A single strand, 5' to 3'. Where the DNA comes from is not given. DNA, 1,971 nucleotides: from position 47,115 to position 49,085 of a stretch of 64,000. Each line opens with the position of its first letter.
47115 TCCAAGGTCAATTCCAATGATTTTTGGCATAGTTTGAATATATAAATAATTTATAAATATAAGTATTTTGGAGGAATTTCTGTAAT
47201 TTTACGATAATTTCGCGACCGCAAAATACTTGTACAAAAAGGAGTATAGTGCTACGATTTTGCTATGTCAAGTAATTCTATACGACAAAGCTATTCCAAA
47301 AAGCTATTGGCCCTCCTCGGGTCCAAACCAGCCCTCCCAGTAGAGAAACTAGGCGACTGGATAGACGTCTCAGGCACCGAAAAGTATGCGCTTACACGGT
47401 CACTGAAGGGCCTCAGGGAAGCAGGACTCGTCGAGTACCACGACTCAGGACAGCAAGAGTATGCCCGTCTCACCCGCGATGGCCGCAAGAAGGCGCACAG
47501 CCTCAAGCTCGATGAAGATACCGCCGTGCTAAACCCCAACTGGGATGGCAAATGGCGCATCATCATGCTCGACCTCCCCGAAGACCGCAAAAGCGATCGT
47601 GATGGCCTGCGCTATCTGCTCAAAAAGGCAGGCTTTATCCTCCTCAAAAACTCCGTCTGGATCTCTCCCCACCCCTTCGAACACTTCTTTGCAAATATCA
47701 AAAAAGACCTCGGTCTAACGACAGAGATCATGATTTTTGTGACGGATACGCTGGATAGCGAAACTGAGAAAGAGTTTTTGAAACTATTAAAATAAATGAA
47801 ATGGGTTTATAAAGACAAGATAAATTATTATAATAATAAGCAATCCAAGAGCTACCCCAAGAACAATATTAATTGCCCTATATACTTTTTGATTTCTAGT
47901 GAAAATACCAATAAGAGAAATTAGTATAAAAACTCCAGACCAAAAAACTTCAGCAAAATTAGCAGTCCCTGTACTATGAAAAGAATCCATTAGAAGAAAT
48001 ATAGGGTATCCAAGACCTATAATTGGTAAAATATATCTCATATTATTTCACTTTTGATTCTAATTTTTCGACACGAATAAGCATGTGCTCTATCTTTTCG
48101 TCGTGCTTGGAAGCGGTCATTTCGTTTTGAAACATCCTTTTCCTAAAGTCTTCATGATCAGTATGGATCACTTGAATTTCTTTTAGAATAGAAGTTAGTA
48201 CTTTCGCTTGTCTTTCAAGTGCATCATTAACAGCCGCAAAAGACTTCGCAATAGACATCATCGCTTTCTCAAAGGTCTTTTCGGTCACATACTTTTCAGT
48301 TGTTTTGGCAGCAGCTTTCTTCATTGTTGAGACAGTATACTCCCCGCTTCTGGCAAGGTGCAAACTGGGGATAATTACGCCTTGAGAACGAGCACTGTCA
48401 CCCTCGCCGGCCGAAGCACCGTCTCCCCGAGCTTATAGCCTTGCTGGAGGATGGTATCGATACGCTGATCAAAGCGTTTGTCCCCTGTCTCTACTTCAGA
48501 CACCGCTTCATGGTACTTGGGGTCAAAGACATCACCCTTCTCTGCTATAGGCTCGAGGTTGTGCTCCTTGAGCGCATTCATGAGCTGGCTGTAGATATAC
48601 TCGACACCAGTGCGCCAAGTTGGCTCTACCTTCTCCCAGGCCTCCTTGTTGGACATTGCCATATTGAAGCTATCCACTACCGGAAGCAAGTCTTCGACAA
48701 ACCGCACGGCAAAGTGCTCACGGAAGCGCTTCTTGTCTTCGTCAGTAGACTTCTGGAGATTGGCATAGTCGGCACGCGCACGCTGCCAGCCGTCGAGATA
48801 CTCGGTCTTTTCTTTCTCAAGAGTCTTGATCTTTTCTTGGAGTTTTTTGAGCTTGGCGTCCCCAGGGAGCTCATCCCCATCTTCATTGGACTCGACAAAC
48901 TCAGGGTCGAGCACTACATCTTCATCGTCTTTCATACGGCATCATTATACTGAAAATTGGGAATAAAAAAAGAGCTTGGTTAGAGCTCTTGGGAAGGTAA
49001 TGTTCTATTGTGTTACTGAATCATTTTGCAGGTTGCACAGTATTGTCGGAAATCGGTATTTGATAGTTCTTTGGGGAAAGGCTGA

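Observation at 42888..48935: Heat-shock genes grpE/dnaK/dnaJ dispersed by AT-rich single small-TM-protein genes, with a PaaX-like regulator where hrcA would be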

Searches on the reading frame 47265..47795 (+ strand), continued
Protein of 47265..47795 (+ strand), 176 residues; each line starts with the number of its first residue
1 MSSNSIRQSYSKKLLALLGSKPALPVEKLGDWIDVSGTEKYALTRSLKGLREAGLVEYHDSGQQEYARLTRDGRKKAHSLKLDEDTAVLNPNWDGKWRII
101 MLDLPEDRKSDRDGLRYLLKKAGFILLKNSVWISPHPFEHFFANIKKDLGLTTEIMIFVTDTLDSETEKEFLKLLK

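Call 60: find_encoding_contigs(protein=P0363, flank=5000, max_places=2)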
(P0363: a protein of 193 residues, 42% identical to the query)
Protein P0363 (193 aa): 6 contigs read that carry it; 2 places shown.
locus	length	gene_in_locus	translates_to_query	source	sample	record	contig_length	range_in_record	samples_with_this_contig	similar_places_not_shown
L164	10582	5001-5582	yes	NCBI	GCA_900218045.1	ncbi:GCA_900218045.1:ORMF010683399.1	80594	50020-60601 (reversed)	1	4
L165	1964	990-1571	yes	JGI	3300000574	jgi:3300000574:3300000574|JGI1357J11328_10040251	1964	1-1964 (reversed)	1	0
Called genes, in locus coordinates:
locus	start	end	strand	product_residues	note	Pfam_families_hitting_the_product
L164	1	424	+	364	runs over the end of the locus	PF00226:DnaJ, PF01556:DnaJ_C, PF00684:DnaJ_CXXCXGXG, PF27659:CHP02642 (faint)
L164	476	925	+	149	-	-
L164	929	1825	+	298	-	PF00892:EamA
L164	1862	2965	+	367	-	PF00278:Orn_DAP_Arg_deC, PF02784:Orn_Arg_deC_N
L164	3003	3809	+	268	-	-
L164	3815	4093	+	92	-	-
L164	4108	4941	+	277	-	PF02518:HATPase_c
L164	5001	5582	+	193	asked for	PF20803:PaaX_M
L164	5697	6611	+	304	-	PF00579:tRNA-synt_1b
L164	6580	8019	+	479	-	PF01336:tRNA_anti-codon, PF00152:tRNA-synt_2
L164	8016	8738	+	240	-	PF02616:SMC_ScpA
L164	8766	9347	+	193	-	PF04079:SMC_ScpB, PF12802:MarR_2 (faint), PF01047:MarR (faint)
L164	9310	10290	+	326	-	PF00768:Peptidase_S11, PF13354:Beta-lactamase2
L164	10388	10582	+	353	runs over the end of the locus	PF00953:Glycos_transf_4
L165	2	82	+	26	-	?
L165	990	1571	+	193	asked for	PF20803:PaaX_M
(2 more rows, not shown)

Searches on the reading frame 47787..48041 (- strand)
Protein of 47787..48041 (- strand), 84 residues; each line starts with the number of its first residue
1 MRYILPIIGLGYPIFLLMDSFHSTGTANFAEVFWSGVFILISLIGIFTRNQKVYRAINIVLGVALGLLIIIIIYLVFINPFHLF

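Call 3: search_protein_families(library=pfam, proteins=[window:47787-48041:-], max_evalue=0.1)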
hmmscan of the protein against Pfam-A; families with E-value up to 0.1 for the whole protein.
window:47787-48041:- (84 aa): 2 families
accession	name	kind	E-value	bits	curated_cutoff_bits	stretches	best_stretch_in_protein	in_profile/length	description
PF13515.12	FUSC_2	-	0.00037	21.1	25.6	1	28-82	10-62/126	Fusaric acid resistance protein-like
PF14387.11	DUF4418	-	0.076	13.8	27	1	30-72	36-77/117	Domain of unknown function (DUF4418)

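Call 47: search_protein_families(library=ncbifam, proteins=[window:47787-48041:-], max_evalue=0.01)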
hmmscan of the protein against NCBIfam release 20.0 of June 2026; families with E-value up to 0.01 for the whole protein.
window:47787-48041:- (84 aa): 1 family
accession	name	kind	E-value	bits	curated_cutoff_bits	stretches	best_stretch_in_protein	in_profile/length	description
NF037982.1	Nramp_1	equivalog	0.0087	15.3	50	1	31-77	103-150/404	Nramp family divalent metal transporter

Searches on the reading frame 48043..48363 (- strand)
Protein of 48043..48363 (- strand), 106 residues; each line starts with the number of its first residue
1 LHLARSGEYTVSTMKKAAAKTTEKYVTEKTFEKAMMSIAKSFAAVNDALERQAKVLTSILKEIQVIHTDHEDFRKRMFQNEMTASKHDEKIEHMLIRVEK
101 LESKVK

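Call 3: search_protein_families(library=pfam, proteins=[window:48043-48363:-], max_evalue=0.1)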
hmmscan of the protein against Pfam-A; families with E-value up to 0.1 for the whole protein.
window:48043-48363:- (106 aa): 5 families
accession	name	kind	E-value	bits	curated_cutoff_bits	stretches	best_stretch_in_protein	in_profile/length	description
PF03735.19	ENT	-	0.0039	17.6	28.5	1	33-83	10-61/71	ENT domain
PF25541.1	TBCA_PH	-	0.022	14.9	27.8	1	17-101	54-135/139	PH domain-containing proteins, TBCA domain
PF07889.17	DUF1664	-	0.039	14.4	34.6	1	25-101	33-113/124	Protein of unknown function (DUF1664)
PF20000.4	fvmX2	-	0.055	13.4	27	1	13-54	168-209/261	FtsH ternary system domain X2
PF24694.1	LNS2_PITM1-3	-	0.083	13.4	27.7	0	12-65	44-95/124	PITM 1-3, LNS2 domain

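Call 47: search_protein_families(library=ncbifam, proteins=[window:48043-48363:-], max_evalue=0.01)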
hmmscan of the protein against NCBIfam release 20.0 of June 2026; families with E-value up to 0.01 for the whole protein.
window:48043-48363:- (106 aa): 0 families
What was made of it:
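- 48043..48363 (-): 106-aa coiled-coil-like ORF downstream of grpE. The start is probably the ATG at 48324 (93 aa). No family match (calls 3, 47).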

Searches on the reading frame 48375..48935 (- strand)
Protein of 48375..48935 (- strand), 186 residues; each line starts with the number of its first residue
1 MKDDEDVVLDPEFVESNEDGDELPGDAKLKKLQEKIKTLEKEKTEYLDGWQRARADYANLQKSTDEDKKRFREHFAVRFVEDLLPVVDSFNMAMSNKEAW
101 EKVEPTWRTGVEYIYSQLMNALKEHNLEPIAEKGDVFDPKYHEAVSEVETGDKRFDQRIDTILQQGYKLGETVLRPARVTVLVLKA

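Call 3: search_protein_families(library=pfam, proteins=[window:48375-48935:-], max_evalue=0.1)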
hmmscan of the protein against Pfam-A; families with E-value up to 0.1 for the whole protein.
window:48375-48935:- (186 aa): 6 families
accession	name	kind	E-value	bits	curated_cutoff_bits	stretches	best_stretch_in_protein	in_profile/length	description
PF01025.24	GrpE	-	2.7e-40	138.2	25.8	1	23-181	7-163/165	GrpE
PF25764.1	KIF21A_4th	-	0.0033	17.5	33.1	1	27-74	61-101/183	KIF21A-like domain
PF05714.16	PFam54_60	-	0.05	13.7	27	1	28-79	112-163/185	Borrelia Bbcrasp-1 domain containing protein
PF14073.11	Cep57_CLD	-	0.065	13.7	28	1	29-68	6-45/178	Centrosome localisation domain of Cep57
PF08202.16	MIS13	-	0.074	12.8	23.5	0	4-71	131-198/300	Mis12-Mtw1 protein family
PF21408.2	MTR4-like_stalk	-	0.081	13.6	24.2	0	27-73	15-61/64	Exosome RNA helicase MTR4-like, stalk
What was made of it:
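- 48375..48935 (-): grpE, with its own promoter (TATAAT 48949-48944, ATG 8 nt later) just after a terminator (48990-48970). No operator copy. Pfam GrpE, E 2.7e-40 (call 3).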
